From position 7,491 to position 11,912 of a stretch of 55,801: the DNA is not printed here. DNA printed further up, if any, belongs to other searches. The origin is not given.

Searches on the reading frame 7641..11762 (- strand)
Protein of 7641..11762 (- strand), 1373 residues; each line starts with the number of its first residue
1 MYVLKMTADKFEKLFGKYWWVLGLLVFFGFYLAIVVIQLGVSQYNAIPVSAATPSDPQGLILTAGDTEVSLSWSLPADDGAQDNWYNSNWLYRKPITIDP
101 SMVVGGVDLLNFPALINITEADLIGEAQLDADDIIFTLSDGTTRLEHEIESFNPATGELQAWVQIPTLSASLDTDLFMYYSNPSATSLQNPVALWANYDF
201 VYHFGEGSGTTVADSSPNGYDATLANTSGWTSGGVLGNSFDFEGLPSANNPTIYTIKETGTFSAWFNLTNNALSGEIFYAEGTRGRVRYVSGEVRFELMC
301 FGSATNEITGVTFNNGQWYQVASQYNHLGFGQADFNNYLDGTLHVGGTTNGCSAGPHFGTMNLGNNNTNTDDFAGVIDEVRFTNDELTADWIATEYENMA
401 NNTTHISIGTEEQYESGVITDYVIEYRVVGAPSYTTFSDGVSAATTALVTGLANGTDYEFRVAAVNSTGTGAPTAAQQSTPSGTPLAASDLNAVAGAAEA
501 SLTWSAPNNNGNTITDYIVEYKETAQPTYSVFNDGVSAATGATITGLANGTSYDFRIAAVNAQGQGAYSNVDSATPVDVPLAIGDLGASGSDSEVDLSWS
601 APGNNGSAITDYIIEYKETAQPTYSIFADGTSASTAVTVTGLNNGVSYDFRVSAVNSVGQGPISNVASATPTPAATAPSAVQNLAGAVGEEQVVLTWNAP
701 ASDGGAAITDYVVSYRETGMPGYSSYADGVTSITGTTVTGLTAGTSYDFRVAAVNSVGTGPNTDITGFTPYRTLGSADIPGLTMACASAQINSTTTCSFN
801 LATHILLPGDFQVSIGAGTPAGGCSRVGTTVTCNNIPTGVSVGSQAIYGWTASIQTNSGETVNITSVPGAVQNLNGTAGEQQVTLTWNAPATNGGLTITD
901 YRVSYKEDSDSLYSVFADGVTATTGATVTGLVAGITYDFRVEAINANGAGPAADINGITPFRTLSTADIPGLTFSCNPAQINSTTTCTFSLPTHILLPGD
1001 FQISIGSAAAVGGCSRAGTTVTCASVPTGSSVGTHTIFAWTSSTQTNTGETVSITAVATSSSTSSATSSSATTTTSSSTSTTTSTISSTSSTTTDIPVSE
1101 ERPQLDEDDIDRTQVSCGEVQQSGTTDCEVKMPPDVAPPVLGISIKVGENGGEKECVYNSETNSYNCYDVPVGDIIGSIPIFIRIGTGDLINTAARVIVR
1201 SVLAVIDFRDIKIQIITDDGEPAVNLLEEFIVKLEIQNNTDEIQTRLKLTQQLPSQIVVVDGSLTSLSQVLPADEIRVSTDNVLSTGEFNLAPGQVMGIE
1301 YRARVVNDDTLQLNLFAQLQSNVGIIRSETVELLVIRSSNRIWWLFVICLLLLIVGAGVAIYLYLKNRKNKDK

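Call 3: search_protein_families(library=pfam, proteins=[window:7641-11762:-], max_evalue=1)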
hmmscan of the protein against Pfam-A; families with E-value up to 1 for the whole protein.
window:7641-11762:- (1373 aa): 7 families
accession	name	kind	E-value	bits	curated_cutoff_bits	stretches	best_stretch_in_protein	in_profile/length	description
PF00041.27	fn3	-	1.2e-64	214.9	25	5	590-668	11-82/84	Fibronectin type III domain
PF25059.1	FN3_DSCAM-DSCAML_C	-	2.1e-38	130.9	39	5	595-661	6-71/89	DSCAM/DSCAML C-terminal Fn3-like domain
PF16656.11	Pur_ac_phosph_N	-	7.2e-15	55.8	30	5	497-569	12-86/93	Purple acid Phosphatase, N-terminal domain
PF13385.13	Laminin_G_3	-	8.9e-14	52.3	27.6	1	258-393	17-151/151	Concanavalin A-like lectin/glucanases superfamily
PF10102.14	DUF2341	-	9.3e-09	36.1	23.4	1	130-212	1-76/84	Domain of unknown function (DUF2341)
PF16303.10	DUF4945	-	1.5e-05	25.5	28.4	0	870-892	18-40/115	Domain of unknown function (DUF4945)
PF15396.11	FAM60A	-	0.23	11.9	27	1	1054-1125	119-190/206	Protein Family FAM60A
